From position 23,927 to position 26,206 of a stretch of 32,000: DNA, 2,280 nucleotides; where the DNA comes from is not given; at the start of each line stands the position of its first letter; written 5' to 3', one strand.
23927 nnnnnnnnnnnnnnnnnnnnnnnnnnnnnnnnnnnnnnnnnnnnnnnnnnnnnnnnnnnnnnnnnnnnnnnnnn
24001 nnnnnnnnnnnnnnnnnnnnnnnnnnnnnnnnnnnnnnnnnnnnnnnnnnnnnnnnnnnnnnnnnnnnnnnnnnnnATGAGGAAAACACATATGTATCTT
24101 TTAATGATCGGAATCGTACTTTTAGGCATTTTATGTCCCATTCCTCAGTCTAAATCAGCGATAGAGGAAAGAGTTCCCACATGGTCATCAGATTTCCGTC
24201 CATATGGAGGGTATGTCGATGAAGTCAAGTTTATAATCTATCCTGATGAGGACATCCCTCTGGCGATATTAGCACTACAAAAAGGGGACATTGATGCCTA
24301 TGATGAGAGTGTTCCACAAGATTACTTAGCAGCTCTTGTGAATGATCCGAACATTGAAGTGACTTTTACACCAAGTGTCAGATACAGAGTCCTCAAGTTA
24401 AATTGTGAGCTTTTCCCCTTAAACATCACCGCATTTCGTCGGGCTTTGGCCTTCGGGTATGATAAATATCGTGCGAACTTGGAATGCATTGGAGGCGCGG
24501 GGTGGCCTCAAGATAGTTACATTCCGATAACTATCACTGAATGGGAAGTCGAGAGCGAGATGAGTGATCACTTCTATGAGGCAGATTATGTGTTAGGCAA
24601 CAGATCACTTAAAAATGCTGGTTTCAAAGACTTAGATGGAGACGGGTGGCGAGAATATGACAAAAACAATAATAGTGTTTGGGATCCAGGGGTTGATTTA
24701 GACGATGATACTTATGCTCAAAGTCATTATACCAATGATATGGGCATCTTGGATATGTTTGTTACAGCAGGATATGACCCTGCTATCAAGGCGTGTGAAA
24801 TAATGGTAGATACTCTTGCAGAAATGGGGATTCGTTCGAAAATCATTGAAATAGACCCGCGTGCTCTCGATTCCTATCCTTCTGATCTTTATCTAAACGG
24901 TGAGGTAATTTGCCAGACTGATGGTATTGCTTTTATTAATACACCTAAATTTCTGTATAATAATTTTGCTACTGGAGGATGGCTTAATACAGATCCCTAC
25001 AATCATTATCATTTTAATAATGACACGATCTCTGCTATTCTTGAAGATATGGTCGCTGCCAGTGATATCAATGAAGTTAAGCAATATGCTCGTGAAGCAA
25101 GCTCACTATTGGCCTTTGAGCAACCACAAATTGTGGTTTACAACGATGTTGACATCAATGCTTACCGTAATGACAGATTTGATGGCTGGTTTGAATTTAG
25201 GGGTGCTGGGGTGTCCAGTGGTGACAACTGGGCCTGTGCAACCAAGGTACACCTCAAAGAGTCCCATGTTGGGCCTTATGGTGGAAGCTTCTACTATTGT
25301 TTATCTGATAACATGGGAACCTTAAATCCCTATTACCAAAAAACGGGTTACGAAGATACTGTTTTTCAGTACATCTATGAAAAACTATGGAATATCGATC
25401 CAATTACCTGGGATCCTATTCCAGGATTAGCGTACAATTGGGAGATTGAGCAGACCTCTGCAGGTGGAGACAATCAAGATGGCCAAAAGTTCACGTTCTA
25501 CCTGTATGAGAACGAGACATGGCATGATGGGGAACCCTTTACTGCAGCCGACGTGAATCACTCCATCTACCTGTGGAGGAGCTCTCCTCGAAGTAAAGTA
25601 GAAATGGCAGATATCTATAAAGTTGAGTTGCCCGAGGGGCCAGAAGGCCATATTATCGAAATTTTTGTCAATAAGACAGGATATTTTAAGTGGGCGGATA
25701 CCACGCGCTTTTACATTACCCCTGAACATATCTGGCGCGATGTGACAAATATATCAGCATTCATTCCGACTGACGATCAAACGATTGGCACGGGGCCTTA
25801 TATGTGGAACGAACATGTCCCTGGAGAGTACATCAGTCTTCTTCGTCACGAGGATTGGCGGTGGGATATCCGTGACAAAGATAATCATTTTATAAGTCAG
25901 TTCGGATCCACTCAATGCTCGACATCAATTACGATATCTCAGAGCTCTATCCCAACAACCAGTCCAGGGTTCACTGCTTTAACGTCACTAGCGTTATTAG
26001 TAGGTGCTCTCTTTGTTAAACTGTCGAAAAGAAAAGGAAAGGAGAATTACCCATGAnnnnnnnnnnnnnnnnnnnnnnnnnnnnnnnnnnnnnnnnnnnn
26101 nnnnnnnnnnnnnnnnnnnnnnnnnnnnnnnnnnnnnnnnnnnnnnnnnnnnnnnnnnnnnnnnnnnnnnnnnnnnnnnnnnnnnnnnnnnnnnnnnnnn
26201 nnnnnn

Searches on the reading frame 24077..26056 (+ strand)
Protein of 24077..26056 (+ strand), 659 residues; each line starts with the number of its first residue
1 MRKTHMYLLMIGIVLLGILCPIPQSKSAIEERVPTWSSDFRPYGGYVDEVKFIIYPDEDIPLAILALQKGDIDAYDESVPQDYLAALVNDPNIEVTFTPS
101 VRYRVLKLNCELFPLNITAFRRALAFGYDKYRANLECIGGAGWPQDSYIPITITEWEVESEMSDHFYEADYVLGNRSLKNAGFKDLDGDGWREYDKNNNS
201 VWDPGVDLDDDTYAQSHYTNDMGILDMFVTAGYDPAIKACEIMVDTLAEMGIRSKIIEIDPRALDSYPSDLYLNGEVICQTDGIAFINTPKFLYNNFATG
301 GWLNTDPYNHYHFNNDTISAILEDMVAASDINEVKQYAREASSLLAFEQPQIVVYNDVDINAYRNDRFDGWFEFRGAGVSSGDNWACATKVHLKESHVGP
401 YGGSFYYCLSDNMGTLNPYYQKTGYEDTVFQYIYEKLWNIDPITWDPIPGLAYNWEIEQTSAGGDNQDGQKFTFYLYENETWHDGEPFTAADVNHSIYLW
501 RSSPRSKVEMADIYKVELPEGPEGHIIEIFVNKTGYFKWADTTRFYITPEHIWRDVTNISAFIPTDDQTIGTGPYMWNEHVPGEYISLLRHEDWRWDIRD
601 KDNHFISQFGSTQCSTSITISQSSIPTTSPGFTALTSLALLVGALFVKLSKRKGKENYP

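Call 8: search_protein_families(library=pfam, proteins=[window:24077-26056:+])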
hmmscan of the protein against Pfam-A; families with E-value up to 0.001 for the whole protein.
window:24077-26056:+ (659 aa): 1 family
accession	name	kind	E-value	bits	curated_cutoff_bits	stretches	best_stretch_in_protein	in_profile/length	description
PF00496.27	SBP_bac_5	-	5.4e-37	128.2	32.4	2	447-600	2-142/368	Bacterial extracellular solute-binding proteins, family 5 Middle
